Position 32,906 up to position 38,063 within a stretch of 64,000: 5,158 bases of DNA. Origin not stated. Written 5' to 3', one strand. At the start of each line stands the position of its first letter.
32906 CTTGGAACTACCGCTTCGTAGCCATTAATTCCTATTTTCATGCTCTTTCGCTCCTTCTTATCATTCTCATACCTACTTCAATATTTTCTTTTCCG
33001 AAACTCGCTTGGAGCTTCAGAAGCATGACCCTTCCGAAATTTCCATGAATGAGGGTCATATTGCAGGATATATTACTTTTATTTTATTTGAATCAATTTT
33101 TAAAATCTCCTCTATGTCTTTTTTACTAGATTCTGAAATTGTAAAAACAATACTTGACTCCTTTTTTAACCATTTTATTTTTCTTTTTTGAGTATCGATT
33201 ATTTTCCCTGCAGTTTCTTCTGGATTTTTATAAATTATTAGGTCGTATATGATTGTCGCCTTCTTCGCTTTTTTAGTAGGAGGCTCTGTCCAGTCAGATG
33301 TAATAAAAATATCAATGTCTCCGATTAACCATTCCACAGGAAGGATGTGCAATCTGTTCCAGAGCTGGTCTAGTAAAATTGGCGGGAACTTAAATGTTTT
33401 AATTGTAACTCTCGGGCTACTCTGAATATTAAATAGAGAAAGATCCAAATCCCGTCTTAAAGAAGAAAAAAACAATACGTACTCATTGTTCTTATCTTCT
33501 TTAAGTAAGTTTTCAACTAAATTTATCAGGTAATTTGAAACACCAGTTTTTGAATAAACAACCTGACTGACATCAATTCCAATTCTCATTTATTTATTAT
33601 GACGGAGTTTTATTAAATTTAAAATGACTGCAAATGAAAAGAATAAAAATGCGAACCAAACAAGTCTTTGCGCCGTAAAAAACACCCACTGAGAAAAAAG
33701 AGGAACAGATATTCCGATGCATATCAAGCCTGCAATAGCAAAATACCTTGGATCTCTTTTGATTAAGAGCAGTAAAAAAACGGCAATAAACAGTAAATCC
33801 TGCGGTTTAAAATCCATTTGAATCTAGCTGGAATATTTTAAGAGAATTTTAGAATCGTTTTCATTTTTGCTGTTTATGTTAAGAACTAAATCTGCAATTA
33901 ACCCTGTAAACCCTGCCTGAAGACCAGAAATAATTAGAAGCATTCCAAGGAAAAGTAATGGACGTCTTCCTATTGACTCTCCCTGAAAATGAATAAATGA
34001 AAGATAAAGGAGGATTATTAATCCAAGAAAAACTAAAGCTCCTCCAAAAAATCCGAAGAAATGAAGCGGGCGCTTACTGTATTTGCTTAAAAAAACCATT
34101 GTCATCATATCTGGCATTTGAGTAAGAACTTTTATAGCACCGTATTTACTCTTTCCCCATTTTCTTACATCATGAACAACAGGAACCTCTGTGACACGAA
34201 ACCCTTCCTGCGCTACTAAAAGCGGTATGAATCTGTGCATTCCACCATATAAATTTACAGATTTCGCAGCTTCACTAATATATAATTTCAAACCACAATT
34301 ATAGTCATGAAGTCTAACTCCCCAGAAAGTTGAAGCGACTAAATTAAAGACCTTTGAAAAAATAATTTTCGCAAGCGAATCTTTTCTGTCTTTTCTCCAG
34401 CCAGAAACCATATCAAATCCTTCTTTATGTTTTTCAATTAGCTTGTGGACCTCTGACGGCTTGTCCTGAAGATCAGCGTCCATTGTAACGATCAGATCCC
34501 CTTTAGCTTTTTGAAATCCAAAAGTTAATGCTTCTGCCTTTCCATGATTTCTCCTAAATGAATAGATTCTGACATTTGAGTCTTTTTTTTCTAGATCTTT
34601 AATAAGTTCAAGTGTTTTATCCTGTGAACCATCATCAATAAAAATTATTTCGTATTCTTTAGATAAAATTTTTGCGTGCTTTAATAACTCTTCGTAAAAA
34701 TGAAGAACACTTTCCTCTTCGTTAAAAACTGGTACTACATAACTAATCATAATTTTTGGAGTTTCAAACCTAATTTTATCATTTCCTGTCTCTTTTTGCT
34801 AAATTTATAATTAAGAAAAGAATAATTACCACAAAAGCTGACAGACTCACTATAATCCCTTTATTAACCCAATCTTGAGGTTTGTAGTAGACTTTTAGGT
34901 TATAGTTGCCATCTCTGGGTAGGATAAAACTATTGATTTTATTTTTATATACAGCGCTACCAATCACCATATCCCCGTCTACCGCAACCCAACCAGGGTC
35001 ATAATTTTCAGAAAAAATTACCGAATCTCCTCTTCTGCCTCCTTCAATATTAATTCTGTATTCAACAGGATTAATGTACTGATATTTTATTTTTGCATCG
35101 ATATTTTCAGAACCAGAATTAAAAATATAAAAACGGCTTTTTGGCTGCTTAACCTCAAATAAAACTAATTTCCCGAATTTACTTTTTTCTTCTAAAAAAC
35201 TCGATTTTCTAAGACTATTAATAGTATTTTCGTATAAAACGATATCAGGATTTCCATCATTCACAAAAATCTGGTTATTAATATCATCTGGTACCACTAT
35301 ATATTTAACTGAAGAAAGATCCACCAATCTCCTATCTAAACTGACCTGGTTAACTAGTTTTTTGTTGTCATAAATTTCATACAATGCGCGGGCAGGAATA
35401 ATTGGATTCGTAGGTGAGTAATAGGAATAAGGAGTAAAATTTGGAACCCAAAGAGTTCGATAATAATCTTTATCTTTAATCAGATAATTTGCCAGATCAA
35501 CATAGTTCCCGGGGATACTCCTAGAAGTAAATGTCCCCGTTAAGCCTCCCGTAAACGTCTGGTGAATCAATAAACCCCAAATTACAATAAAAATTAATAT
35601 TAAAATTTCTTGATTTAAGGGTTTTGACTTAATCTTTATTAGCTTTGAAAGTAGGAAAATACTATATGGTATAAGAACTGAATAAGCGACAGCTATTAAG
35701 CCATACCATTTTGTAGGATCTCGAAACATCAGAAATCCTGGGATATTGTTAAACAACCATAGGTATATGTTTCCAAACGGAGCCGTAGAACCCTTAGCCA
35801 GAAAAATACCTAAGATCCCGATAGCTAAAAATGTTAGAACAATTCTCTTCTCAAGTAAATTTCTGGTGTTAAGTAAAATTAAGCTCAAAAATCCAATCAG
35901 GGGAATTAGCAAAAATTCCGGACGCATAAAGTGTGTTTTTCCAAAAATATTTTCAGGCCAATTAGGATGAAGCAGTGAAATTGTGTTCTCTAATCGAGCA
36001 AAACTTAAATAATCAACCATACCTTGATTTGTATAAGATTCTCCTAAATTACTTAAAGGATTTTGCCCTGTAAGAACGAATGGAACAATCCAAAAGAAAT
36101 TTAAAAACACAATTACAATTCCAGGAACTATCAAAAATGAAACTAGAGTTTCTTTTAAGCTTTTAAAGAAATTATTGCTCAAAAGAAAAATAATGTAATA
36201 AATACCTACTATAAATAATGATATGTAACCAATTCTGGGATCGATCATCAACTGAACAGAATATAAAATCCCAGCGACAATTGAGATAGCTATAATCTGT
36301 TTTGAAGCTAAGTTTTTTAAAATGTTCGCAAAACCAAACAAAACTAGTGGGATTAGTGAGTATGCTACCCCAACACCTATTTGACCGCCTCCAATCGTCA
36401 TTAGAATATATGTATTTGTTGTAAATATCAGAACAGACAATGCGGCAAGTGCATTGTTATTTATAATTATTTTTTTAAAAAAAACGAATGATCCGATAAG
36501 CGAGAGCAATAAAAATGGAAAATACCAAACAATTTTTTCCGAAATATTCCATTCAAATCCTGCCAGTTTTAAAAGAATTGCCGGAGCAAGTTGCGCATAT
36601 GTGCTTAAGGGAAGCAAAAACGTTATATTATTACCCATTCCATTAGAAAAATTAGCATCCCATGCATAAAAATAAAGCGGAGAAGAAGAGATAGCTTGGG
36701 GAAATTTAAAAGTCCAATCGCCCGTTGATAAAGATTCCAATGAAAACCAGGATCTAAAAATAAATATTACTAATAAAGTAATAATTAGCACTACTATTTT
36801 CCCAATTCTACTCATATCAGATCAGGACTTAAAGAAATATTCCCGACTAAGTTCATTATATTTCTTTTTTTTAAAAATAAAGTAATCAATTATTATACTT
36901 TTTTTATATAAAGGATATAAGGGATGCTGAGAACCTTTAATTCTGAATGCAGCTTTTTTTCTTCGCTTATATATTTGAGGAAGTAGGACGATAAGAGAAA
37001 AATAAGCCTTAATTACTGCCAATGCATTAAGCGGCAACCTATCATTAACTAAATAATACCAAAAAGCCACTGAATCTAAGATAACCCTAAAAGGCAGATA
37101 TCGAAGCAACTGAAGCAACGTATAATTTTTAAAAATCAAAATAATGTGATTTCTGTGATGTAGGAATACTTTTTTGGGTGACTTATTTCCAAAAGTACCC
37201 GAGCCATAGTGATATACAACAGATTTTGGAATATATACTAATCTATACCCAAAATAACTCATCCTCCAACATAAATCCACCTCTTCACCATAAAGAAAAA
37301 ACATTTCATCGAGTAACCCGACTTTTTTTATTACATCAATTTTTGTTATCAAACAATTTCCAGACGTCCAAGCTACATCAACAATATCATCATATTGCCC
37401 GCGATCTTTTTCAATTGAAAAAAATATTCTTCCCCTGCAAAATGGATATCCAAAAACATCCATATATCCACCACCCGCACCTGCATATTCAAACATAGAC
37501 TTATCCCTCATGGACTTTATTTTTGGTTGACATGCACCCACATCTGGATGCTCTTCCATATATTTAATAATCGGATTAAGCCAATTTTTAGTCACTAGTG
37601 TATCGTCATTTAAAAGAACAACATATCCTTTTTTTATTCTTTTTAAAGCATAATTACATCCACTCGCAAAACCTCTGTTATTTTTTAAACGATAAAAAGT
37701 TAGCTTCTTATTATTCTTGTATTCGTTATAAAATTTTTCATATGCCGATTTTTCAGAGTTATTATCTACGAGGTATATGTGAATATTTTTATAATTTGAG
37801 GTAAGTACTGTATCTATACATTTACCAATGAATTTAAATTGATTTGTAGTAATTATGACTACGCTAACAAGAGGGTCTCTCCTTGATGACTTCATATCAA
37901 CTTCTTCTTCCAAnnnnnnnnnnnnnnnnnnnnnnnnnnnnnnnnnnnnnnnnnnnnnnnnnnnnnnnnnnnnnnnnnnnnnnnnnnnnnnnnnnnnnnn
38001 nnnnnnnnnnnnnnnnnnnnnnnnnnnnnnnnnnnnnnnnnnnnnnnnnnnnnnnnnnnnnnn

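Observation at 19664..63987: Co-directional glycan assembly supercluster of about 44 kb and 40 genes that combines Wzx/Wzy-type and polyprenyl-P-sugar/GT-C machinery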

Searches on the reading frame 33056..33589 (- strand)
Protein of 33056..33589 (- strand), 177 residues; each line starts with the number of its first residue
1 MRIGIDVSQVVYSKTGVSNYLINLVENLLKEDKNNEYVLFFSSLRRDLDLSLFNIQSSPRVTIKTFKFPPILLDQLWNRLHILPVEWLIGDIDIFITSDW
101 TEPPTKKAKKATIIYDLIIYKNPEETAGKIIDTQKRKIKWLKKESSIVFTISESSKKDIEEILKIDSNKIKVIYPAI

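Call 6: search_protein_families(library=pfam, proteins=[window:33056-33589:-], max_evalue=0.01)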
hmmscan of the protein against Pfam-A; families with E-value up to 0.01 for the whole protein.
window:33056-33589:- (177 aa): 1 family
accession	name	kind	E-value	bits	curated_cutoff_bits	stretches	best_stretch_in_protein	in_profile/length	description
PF13439.12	Glyco_transf_4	-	1.4e-06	28.9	28.5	1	16-177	3-166/170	Glycosyltransferase Family 4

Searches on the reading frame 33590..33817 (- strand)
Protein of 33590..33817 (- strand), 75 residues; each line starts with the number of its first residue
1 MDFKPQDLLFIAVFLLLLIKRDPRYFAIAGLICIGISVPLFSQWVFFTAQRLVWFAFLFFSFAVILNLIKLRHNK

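Call 97: search_protein_families(library=pfam, proteins=[window:33590-33817:-], max_evalue=0.01)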
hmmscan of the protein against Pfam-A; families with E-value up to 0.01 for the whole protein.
window:33590-33817:- (75 aa): 0 families

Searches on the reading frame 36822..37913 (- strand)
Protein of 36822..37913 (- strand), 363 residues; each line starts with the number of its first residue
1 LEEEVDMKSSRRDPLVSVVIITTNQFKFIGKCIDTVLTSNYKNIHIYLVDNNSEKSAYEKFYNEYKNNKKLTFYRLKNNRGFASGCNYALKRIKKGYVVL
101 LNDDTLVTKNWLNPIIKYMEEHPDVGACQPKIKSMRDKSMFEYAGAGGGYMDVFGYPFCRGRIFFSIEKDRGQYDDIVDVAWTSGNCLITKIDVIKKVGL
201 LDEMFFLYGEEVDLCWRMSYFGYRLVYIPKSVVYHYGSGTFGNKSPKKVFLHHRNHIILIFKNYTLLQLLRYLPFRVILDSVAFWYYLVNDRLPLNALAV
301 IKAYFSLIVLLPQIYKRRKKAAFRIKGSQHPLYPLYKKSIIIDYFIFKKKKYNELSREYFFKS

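Call 6: search_protein_families(library=pfam, proteins=[window:36822-37913:-], max_evalue=0.01)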
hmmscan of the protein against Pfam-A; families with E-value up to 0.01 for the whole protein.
window:36822-37913:- (363 aa): 4 families
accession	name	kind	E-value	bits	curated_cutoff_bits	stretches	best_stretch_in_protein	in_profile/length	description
PF00535.33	Glycos_transf_2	-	1.9e-23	83.7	23.3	1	17-131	1-117/168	Glycosyl transferase family 2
PF13641.12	Glyco_tranf_2_3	-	3.1e-16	60.5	27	1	16-241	3-213/230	Glycosyltransferase like family 2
PF13632.12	Glyco_trans_2_3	-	7.4e-10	39.4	27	1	97-285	1-171/198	Glycosyl transferase family group 2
PF13712.12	Glyco_tranf_2_5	-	0.002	18.3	27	1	71-126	30-86/210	Glycosyltransferase like family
